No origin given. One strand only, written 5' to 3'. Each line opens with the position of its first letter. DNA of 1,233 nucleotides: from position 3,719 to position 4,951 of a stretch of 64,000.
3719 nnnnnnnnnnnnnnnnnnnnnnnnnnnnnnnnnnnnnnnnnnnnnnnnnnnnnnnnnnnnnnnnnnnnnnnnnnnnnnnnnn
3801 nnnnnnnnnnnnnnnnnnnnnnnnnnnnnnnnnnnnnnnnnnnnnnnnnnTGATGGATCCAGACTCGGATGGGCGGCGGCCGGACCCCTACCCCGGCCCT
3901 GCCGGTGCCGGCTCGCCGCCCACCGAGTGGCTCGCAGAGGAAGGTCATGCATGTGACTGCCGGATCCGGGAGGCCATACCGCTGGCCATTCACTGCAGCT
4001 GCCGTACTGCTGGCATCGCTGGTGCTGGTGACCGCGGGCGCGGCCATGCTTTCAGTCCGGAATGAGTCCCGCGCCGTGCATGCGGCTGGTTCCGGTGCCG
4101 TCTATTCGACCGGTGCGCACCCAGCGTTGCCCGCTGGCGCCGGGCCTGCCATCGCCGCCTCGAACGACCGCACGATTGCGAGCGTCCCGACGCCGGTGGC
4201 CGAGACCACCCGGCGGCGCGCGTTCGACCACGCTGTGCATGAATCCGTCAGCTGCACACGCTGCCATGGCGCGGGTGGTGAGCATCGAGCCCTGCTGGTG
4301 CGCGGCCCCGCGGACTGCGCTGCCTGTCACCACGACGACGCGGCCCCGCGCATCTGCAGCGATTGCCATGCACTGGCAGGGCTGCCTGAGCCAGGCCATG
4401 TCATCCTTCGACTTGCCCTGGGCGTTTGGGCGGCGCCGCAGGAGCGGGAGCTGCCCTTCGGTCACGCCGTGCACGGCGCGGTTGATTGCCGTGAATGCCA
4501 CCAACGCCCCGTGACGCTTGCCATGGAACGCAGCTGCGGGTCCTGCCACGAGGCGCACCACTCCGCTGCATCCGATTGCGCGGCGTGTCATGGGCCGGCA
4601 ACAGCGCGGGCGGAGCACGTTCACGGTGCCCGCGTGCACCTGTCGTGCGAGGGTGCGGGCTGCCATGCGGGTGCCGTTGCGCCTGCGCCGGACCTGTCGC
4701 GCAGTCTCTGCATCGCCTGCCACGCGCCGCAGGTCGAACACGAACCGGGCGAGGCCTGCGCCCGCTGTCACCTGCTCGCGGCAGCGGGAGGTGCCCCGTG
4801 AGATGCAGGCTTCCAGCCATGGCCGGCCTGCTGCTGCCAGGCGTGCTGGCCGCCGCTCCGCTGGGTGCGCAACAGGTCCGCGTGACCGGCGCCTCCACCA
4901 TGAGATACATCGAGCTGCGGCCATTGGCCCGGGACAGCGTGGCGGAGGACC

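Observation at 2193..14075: Sigma-54-driven 10-gene operon joining a porin-cytochrome-like module to a Nap-like molybdoenzyme and an NrfBCD-like quinol dehydrogenase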

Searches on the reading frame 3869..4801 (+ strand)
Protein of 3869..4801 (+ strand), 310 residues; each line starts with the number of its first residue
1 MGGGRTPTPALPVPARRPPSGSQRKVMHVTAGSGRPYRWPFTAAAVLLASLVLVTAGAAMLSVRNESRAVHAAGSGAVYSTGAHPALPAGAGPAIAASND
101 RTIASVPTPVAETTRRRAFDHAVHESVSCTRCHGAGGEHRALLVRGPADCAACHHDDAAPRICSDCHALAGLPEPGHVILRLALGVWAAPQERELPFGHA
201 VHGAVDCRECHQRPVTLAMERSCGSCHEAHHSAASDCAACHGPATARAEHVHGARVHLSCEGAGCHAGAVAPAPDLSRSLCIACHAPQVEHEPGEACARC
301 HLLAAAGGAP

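Call 5: search_protein_families(library=pfam, proteins=[window:3869-4801:+], max_evalue=0.01)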
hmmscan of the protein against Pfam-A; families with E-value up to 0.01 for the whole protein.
window:3869-4801:+ (310 aa): 2 families
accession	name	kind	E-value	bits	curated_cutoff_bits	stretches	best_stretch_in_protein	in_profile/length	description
PF02085.21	Cytochrom_CIII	-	9.6e-06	26.3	22.9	0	112-135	16-39/101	Class III cytochrome C family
PF14522.11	Cytochrome_C7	-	0.00071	19.8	24.8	0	197-241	3-66/67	Cytochrome c7 and related cytochrome c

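Call 6: search_protein_families(library=ncbifam, proteins=[window:3869-4801:+], max_evalue=0.01)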
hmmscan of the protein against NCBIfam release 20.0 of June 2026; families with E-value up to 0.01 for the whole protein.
window:3869-4801:+ (310 aa): 0 families
